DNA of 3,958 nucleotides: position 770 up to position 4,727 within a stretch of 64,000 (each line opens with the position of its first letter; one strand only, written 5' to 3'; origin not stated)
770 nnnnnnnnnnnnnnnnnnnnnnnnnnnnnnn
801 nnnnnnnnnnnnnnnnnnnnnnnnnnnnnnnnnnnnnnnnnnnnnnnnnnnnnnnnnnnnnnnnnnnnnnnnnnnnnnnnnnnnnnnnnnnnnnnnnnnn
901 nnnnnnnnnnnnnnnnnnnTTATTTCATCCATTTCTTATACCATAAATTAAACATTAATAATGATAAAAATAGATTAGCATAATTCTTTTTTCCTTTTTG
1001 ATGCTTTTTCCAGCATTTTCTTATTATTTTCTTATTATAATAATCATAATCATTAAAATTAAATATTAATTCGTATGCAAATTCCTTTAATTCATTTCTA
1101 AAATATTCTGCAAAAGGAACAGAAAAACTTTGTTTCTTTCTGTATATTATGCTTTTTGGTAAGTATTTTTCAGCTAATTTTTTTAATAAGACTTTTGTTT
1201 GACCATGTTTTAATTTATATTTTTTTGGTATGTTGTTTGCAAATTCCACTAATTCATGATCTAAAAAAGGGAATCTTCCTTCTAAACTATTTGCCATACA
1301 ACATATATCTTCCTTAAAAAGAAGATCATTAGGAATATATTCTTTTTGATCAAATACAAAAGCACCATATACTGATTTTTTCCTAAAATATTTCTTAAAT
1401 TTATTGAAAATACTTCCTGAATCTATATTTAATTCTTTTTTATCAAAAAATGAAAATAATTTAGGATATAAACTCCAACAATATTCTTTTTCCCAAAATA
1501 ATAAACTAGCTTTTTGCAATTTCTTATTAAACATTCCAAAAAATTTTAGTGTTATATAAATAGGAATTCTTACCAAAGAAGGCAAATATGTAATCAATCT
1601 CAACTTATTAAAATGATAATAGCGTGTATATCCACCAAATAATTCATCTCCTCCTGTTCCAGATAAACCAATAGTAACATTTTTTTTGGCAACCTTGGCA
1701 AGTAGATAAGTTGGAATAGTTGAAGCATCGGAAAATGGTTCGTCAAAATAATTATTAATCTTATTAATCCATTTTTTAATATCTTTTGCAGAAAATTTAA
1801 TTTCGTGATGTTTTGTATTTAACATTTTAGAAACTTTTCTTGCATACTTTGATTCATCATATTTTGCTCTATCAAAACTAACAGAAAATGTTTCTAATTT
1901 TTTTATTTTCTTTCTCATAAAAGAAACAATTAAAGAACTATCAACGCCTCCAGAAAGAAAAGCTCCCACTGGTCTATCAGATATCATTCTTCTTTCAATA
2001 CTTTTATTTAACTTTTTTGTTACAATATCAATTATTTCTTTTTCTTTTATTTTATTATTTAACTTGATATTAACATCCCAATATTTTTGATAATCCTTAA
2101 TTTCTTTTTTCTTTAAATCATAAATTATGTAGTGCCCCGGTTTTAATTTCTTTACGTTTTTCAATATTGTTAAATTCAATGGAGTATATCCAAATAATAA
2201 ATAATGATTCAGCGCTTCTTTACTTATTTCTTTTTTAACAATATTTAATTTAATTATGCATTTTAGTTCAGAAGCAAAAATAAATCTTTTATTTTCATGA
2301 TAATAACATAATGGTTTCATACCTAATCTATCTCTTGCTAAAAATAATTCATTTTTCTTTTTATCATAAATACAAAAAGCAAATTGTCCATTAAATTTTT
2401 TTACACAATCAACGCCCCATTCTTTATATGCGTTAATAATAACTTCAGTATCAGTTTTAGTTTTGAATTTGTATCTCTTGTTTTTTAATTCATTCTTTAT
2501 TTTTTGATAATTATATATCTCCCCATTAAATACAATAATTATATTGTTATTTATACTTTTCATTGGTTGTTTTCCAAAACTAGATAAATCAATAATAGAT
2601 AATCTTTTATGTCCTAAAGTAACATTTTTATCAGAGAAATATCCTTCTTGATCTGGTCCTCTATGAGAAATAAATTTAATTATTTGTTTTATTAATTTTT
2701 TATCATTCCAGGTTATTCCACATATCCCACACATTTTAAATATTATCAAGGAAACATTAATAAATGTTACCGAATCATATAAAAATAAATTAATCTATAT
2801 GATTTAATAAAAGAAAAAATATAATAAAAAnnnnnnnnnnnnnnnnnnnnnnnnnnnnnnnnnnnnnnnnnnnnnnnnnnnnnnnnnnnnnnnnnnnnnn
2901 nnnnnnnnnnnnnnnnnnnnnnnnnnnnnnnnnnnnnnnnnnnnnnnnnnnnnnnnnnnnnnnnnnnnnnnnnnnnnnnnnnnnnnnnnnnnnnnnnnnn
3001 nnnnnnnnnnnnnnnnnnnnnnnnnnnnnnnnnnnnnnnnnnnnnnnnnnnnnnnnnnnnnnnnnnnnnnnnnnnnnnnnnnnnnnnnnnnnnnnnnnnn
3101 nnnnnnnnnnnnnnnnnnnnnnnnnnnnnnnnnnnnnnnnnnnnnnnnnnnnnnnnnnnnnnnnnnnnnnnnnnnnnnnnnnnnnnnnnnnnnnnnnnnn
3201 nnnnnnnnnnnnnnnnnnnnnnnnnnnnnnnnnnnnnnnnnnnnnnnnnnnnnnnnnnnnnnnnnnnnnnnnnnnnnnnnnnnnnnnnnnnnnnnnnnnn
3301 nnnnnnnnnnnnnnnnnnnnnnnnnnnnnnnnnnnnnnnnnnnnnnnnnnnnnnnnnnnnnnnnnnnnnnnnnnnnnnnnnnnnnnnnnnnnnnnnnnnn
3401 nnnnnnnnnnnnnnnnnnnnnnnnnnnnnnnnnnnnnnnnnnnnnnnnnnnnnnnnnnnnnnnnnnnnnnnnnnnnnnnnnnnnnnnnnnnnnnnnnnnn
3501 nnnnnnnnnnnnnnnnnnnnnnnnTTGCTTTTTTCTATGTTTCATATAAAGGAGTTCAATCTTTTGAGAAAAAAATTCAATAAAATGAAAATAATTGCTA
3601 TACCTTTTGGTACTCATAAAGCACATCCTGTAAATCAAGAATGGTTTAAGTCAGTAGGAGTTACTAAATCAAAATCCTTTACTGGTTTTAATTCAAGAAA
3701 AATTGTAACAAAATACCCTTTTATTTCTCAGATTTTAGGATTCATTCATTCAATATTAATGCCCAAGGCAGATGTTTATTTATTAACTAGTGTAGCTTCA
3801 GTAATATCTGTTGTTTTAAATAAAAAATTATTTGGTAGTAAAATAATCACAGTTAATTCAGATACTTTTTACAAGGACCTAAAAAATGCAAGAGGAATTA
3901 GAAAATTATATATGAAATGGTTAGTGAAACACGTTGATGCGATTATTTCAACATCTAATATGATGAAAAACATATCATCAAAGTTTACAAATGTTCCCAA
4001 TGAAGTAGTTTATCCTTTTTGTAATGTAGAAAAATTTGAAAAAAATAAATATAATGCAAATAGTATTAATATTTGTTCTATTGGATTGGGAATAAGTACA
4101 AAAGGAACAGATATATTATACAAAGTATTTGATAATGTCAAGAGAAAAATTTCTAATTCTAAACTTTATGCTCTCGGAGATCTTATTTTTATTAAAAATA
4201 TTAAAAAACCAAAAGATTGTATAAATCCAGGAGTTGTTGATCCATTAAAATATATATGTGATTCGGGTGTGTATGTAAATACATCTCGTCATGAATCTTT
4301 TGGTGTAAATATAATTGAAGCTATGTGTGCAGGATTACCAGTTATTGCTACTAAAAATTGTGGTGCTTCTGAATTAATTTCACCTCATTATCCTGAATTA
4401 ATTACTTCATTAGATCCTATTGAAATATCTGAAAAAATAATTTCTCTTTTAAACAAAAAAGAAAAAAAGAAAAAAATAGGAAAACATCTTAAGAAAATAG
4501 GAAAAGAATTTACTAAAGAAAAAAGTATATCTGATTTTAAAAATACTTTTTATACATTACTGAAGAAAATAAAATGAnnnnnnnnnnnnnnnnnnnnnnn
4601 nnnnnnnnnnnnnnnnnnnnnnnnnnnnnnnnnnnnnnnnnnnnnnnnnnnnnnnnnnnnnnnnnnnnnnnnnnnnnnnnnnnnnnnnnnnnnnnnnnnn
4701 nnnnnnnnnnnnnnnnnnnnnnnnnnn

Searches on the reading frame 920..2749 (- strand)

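Call 83: search_protein_families(library=pfam, proteins=[window:920-2749:-], max_evalue=0.0001)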
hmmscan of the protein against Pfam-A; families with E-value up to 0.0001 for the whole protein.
window:920-2749:- (609 aa): 5 families
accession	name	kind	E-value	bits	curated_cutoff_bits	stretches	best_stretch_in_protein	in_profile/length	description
PF00733.27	Asn_synthase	-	1.2e-92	311.8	21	1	244-604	3-353/354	Asparagine synthase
PF13537.11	GATase_7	-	3.1e-46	156.8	25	1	47-166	1-122/123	Glutamine amidotransferase domain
PF13522.11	GATase_6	-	1.1e-44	152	27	1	32-161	1-130/130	Glutamine amidotransferase domain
PF12481.13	DUF3700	-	9.6e-08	32.2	27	1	66-161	73-171/228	Aluminium induced protein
PF06508.19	QueC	-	5.7e-06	26.4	22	1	264-321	5-63/210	Queuosine biosynthesis protein QueC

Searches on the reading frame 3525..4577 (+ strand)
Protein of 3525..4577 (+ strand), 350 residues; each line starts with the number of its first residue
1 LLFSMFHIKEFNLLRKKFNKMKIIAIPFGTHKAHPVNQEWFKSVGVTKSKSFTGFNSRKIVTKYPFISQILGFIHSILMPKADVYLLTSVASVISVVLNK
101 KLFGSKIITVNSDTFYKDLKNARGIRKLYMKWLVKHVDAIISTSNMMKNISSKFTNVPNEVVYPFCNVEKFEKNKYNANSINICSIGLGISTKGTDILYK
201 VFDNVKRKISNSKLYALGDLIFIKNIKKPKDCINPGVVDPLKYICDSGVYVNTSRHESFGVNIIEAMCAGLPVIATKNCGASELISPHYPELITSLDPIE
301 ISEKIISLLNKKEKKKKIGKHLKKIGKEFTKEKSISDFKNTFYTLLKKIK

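Call 83: search_protein_families(library=pfam, proteins=[window:3525-4577:+], max_evalue=0.0001)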
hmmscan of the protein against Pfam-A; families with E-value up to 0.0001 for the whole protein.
window:3525-4577:+ (350 aa): 4 families
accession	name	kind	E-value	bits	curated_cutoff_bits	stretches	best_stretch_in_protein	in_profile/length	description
PF00534.26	Glycos_transf_1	-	1.7e-18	67.2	26.4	1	170-323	5-170/172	Glycosyl transferases group 1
PF13692.12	Glyco_trans_1_4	-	1.5e-15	58.1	27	1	191-310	13-141/142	Glycosyl transferases group 1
PF20706.3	GT4-conflict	-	5.6e-07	29.3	26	1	246-292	281-327/385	Family 4 Glycosyltransferase in conflict systems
PF13439.12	Glyco_transf_4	-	2.6e-05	24.8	28.5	1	44-169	38-169/170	Glycosyltransferase Family 4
